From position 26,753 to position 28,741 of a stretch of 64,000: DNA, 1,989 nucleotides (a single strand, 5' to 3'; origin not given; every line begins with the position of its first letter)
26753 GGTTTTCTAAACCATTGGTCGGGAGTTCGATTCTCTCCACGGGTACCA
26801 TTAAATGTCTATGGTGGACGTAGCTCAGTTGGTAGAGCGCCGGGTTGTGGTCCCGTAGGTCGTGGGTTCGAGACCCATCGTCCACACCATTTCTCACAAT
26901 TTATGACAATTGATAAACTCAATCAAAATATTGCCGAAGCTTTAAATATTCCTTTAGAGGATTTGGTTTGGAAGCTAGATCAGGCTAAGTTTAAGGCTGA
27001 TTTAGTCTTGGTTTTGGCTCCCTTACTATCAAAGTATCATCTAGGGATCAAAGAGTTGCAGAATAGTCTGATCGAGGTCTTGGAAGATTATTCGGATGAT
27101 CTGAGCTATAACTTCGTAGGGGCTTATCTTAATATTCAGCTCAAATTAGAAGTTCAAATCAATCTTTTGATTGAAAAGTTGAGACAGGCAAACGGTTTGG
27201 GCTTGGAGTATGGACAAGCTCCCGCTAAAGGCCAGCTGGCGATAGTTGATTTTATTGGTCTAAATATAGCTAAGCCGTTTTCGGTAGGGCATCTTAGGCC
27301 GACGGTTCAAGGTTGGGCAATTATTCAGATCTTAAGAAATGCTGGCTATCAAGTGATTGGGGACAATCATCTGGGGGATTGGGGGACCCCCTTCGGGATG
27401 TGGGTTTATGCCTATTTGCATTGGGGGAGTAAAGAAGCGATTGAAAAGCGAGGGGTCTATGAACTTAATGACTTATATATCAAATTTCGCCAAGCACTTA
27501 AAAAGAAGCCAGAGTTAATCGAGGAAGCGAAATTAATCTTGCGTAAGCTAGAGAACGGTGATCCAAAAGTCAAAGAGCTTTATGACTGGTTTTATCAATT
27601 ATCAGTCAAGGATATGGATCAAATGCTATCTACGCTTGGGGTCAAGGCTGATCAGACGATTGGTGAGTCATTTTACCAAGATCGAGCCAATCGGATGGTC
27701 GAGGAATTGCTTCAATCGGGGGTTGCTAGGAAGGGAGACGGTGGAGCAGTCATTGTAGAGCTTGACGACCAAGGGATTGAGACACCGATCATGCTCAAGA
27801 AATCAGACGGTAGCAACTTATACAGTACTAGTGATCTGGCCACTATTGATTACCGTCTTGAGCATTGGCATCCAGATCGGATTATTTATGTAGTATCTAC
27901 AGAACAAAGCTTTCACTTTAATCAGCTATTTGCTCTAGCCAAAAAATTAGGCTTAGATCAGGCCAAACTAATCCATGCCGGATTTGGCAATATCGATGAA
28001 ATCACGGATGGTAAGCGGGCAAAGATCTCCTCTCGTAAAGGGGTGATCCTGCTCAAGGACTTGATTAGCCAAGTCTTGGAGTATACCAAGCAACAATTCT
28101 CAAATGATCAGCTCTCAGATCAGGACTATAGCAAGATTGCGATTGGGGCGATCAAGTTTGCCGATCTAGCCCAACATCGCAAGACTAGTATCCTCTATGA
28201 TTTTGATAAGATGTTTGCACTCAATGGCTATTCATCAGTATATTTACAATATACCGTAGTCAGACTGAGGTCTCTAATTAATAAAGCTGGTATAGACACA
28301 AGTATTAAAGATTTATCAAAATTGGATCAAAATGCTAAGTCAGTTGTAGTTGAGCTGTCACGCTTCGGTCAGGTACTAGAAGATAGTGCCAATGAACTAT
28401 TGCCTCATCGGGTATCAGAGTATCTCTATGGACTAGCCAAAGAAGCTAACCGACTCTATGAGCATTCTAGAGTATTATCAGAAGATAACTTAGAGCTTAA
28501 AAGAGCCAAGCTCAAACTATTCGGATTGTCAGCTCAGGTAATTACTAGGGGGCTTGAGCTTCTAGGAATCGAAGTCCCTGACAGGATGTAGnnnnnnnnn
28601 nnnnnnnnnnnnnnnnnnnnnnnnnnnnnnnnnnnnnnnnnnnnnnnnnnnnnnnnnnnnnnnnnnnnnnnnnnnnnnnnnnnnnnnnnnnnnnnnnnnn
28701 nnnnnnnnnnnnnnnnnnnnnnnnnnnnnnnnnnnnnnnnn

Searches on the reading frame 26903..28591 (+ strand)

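Call 7: search_protein_families(library=pfam, proteins=[window:26903-28591:+], max_evalue=0.01)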
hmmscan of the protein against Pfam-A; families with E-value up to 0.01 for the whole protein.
window:26903-28591:+ (562 aa): 2 families
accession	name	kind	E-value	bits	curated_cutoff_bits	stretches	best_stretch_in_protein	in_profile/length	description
PF00750.26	tRNA-synt_1d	-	7.2e-66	223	23.3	1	105-434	14-349/349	tRNA synthetases class I (R), catalytic domain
PF05746.21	DALR_1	-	2.6e-25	89.2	22.3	1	448-562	1-117/117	DALR anticodon binding domain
